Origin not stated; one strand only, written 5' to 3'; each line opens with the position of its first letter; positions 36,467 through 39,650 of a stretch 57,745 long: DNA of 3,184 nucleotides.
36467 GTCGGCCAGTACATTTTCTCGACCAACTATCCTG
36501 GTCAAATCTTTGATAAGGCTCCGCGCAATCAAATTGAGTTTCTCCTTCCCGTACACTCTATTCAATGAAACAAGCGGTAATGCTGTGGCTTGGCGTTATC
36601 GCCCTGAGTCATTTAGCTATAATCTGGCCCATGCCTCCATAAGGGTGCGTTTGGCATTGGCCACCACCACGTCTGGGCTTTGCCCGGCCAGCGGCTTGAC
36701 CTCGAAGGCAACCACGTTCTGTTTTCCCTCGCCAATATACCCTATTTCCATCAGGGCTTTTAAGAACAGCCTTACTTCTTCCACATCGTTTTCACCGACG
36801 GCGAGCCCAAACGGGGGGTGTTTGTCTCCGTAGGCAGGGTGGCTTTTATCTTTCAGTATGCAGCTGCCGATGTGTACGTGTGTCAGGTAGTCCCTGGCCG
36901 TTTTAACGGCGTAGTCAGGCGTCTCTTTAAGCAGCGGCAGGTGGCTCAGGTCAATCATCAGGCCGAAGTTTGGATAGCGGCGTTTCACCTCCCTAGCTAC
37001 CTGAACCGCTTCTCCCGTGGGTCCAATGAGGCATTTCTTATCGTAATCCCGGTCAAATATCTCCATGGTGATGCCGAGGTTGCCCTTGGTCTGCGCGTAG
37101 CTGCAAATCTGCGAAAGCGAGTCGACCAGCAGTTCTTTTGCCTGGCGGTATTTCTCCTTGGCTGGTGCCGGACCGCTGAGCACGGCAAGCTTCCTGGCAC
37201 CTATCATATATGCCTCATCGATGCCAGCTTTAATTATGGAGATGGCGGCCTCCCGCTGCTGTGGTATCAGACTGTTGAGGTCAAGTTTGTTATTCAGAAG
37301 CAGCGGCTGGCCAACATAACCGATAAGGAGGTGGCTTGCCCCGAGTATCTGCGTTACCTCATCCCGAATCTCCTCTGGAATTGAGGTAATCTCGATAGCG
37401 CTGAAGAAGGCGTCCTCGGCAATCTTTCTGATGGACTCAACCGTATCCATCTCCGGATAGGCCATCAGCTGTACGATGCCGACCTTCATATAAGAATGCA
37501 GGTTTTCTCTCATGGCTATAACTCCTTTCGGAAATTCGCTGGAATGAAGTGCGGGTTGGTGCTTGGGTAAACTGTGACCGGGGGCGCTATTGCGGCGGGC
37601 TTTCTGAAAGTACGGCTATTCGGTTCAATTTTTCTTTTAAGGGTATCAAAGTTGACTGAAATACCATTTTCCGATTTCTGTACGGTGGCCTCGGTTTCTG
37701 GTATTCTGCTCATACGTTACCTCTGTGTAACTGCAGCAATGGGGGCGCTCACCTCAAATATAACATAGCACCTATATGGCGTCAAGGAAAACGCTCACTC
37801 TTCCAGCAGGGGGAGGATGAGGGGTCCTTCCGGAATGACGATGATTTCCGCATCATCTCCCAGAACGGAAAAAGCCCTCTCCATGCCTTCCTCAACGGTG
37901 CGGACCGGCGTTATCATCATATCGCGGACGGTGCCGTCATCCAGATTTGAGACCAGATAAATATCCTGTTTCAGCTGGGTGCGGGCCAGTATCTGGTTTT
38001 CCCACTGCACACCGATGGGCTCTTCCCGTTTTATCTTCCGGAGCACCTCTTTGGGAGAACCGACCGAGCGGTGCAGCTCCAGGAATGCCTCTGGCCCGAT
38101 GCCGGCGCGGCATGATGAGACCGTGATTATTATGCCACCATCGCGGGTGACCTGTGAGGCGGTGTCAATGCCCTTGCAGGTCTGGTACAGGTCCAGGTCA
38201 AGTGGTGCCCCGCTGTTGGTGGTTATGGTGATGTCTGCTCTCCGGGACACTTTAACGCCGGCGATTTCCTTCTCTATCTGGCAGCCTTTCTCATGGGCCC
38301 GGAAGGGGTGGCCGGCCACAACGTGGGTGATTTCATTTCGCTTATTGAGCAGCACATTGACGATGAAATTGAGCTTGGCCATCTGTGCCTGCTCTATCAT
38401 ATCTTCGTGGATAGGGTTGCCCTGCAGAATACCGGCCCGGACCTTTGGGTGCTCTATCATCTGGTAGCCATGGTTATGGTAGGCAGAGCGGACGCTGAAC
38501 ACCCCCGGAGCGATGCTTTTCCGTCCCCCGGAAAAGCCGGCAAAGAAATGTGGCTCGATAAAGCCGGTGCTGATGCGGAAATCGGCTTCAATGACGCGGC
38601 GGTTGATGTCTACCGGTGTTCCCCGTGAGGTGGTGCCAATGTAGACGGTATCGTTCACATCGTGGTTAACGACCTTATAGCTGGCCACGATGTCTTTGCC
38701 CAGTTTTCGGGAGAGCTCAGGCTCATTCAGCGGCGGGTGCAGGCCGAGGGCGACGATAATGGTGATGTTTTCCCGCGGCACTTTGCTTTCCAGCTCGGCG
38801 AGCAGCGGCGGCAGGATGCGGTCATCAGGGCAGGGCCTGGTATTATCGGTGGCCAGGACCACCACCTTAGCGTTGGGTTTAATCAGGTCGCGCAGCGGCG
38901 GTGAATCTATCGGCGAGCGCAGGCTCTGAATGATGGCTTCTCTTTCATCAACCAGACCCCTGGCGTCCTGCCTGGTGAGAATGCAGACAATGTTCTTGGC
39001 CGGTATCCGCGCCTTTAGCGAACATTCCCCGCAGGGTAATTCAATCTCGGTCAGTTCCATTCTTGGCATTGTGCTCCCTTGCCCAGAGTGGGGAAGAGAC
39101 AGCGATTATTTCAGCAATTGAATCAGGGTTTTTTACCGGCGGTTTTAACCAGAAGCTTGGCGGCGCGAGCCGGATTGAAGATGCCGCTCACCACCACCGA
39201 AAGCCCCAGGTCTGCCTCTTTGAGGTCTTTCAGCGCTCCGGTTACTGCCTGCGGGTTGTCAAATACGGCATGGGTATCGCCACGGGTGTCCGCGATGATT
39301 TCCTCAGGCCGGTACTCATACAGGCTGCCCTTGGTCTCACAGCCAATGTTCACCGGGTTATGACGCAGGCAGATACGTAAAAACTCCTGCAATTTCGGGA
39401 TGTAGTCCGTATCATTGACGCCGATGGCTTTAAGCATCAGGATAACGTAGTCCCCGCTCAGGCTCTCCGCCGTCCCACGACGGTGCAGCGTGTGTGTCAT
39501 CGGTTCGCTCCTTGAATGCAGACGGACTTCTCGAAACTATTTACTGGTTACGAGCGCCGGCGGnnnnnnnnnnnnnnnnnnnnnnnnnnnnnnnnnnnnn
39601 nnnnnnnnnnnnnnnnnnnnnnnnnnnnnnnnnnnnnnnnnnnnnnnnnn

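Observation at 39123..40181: Tandem paralogs of an unrecognised family, differing by a precise 82-aa Cys/His-bearing insert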

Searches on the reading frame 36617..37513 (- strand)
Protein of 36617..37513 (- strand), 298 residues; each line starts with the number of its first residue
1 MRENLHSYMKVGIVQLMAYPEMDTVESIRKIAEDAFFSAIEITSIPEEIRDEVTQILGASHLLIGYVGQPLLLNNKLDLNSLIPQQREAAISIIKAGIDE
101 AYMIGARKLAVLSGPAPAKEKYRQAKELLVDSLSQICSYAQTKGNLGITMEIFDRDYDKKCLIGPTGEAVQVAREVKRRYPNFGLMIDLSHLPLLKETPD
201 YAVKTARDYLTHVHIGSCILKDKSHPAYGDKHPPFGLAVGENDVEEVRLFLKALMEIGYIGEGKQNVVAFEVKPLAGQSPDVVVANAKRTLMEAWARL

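Call 3: search_protein_families(library=pfam, proteins=[window:36617-37513:-], max_evalue=0.1)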
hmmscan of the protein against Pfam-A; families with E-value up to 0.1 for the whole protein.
window:36617-37513:- (298 aa): 1 family
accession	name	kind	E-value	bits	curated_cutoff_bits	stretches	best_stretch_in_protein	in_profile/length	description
PF01261.30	AP_endonuc_2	-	1e-14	55.3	31.1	1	73-259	52-221/249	Xylose isomerase-like TIM barrel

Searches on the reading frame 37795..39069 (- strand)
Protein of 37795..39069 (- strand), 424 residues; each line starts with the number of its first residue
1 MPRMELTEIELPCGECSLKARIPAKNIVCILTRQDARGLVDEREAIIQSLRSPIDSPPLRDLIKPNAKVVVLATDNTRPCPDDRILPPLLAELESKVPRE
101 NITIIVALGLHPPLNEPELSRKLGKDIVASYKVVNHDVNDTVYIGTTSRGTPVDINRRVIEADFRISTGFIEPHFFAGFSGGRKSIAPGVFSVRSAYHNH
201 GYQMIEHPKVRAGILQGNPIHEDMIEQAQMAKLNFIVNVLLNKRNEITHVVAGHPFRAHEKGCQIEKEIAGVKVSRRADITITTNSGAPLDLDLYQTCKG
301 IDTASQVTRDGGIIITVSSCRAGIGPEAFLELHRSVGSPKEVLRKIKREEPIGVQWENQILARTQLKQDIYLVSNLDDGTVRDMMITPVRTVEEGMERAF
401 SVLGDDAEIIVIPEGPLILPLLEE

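Call 3: search_protein_families(library=pfam, proteins=[window:37795-39069:-], max_evalue=0.1)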
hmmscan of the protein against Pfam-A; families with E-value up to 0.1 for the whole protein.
window:37795-39069:- (424 aa): 3 families
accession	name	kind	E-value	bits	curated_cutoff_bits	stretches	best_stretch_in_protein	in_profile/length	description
PF09861.14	Lar_N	-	3e-60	203.4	23.3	1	14-212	2-203/204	Lactate racemase N-terminal domain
PF21113.2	LarA_C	-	2.2e-34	119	25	1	276-415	4-147/152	Lactate racemase C-terminal domain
PF04015.17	DUF362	-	0.00011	22.8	24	1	127-239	62-165/200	Domain of unknown function (DUF362)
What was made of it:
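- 37795..39069 (-): LarA homologue (nickel-pincer 2-hydroxyacid racemase/epimerase family), directly downstream of X'. Pfam Lar_N and LarA_C (call 3).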

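Call 4: search_protein_families(library=ncbifam, proteins=[window:37795-39069:-], max_evalue=0.1)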
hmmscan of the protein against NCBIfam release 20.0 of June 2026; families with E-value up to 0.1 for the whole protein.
window:37795-39069:- (424 aa): 6 families
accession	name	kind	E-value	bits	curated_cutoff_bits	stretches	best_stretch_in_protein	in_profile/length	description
NF033504.2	Ni_dep_LarA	equivalog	7.6e-134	446.6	460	1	9-416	2-417/422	nickel-dependent lactate racemase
NF052593.1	NPN_racem_MAR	equivalog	4.4e-123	410.9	500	1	9-421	1-414/415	nickel-dependent malate racemase, LarAH6 family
NF052595.1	NPN_LarAH5_MAR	equivalog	4.2e-101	338.9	462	1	9-419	1-412/415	nickel-dependent malate racemase, LarAH5 family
NF052525.1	NPN_LarAH10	equivalog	1.5e-95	320.4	540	1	8-421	2-426/426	NPN-dependent 2-hydroxyacid racemase, LarAH10 family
NF052592.1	LarAH_14_15_16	equivalog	7.5e-22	77.4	740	1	20-208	23-218/520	NPN-dependent hydroxyacid isomerase, LarAH14/15/16 family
NF052594.1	NPN_18_hexonate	equivalog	0.0031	16.3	500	1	64-189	22-159/411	nickel-dependent putative hexonate epimerase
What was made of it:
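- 37795..39069 (-): NCBIfam Ni_dep_LarA scores 446.6 bits against a cutoff of 460 (call 4).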

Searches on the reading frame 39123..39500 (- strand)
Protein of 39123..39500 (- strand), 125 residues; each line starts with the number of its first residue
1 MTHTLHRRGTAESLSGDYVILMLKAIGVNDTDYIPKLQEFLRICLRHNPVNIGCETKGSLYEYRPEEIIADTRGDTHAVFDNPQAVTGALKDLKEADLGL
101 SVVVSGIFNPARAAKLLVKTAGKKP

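Call 3: search_protein_families(library=pfam, proteins=[window:39123-39500:-], max_evalue=0.1)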
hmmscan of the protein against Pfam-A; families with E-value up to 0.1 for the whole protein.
window:39123-39500:- (125 aa): 0 families

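Call 4: search_protein_families(library=ncbifam, proteins=[window:39123-39500:-], max_evalue=0.1)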
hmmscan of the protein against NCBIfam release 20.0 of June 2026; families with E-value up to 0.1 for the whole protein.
window:39123-39500:- (125 aa): 0 families

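Call 12: find_homologous_proteins(query=window:39123-39500:-, max_evalue=0.001)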
Query window:39123-39500:- (125 aa): 1235 proteins with E <= 0.001 among 1252 candidates; the best 120 are listed.
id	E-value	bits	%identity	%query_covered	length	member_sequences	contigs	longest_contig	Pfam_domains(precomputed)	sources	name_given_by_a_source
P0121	1.0e-76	272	100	100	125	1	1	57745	-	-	-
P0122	8.1e-69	247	97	86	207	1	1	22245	-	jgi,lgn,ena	-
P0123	7.8e-68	244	94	86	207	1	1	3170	-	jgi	jgi:hypothetical protein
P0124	3.8e-65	235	90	86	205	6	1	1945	-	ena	-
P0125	1.1e-64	234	92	86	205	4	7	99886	-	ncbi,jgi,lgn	-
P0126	2.9e-64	232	93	86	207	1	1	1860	-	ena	-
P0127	5.7e-64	231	91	87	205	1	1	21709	-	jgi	jgi:hypothetical protein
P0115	1.1e-63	230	91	86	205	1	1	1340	-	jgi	-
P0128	1.0e-62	227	87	86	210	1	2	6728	-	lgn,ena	-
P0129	1.5e-62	227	90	87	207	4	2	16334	-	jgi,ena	-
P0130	1.5e-62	227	88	86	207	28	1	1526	-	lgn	-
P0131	2.3e-62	226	86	86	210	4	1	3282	-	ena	-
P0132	2.5e-62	226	87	86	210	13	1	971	-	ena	-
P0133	2.6e-62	226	87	86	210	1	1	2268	-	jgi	jgi:hypothetical protein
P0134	3.1e-62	226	83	86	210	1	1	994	-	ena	-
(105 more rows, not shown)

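Call 14: find_encoding_contigs(protein=P0122, flank=10000, max_places=4)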
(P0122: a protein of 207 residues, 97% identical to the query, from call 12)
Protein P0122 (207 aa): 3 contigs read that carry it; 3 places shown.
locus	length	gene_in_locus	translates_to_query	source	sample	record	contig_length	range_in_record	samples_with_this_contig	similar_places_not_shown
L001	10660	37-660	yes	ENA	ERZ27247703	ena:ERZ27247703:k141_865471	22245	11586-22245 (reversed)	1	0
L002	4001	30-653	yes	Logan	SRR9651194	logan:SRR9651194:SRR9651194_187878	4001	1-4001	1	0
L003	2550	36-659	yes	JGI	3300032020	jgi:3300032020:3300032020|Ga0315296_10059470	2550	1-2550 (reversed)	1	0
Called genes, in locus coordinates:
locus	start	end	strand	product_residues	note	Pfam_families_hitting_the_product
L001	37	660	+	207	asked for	-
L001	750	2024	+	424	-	PF09861:Lar_N, PF21113:LarA_C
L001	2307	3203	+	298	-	PF01261:AP_endonuc_2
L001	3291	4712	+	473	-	PF01565:FAD_binding_4, PF02913:FAD-oxidase_C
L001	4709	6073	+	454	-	PF01565:FAD_binding_4, PF02913:FAD-oxidase_C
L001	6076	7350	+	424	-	PF13183:Fer4_8, PF13237:Fer4_10 (weak), PF13534:Fer4_17, PF02754:CCG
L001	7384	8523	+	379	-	PF02595:Gly_kinase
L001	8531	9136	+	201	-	PF01844:HNH, PF14279:HNH_5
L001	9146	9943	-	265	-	PF04468:PSP1, PF28472:PSP1_3rd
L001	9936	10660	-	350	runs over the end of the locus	PF13177:DNA_pol3_delta2, PF09115:DNApol3-delta_C (weak)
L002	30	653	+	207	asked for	-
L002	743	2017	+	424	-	PF09861:Lar_N, PF21113:LarA_C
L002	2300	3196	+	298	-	PF01261:AP_endonuc_2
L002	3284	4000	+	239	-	?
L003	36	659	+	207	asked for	-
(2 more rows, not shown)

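Call 22: find_encoding_contigs(protein=P0125, flank=10000, max_places=3)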
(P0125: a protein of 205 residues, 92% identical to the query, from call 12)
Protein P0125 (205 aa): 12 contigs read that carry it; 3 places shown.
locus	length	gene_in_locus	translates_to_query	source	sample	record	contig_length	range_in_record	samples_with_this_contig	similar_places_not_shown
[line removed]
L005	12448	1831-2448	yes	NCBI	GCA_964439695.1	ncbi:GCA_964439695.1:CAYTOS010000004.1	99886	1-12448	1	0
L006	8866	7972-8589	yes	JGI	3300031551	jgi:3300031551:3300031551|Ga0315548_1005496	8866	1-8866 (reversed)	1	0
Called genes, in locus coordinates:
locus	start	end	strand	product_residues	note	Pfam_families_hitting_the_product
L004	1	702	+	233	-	?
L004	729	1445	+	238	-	PF00037:Fer4 (weak), PF12797:Fer4_2 (faint), PF12837:Fer4_6 (faint), PF12838:Fer4_7 (weak), PF13237:Fer4_10 (faint), PF14697:Fer4_21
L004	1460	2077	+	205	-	-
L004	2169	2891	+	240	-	PF00037:Fer4 (weak), PF12797:Fer4_2 (faint), PF12837:Fer4_6 (faint), PF12838:Fer4_7 (weak), PF13237:Fer4_10 (faint), PF13484:Fer4_16 (faint), PF14697:Fer4_21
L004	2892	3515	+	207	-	-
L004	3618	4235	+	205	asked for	-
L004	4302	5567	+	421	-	PF09861:Lar_N, PF21113:LarA_C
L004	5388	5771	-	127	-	-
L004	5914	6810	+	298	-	PF01261:AP_endonuc_2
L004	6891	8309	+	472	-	PF01565:FAD_binding_4, PF02913:FAD-oxidase_C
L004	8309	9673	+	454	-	PF01565:FAD_binding_4, PF02913:FAD-oxidase_C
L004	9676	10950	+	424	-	PF12838:Fer4_7 (weak), PF13183:Fer4_8, PF13237:Fer4_10 (weak), PF13534:Fer4_17, PF02754:CCG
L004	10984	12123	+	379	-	PF02595:Gly_kinase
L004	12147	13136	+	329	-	PF00389:2-Hacid_dh, PF02826:2-Hacid_dh_C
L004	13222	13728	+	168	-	PF01844:HNH, PF14279:HNH_5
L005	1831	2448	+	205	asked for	-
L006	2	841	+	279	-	?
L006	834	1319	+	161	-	PF01288:HPPK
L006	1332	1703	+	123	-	PF01242:PTPS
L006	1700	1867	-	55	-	PF03966:Trm112p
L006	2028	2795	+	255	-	PF03328:HpcH_HpaI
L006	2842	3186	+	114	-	PF02597:ThiS (weak)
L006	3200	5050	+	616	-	PF02730:AFOR_N, PF01314:AFOR_C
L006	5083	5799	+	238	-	PF00037:Fer4 (weak), PF12797:Fer4_2 (faint), PF12837:Fer4_6 (faint), PF12838:Fer4_7 (weak), PF13237:Fer4_10 (faint), PF14697:Fer4_21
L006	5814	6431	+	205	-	-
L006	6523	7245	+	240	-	PF00037:Fer4 (weak), PF12797:Fer4_2 (faint), PF12837:Fer4_6 (faint), PF12838:Fer4_7 (weak), PF13237:Fer4_10 (faint), PF13484:Fer4_16 (faint), PF14697:Fer4_21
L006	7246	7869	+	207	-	-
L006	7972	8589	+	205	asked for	-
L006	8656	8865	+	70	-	?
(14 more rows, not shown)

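Call 48: find_encoding_contigs(protein=window:39123-39500:-, flank=3000, max_places=6)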
Protein window:39123-39500:- (125 aa): no gene with exactly this product is on record in the collection.
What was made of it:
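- Tried and rejected: An exact-protein look-up found nothing (call 48).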

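Call 73: find_encoding_contigs(protein=P0123, flank=4000, max_places=3)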
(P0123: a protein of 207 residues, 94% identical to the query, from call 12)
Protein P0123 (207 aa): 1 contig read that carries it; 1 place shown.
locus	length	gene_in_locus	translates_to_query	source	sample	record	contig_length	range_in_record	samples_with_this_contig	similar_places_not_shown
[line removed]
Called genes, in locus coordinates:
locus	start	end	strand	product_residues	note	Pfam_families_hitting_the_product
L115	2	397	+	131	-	?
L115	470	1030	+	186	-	-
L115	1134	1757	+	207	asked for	-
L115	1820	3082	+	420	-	PF09861:Lar_N, PF21113:LarA_C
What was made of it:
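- They sit in the same position upstream of LarA (calls 14, 22, 73).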
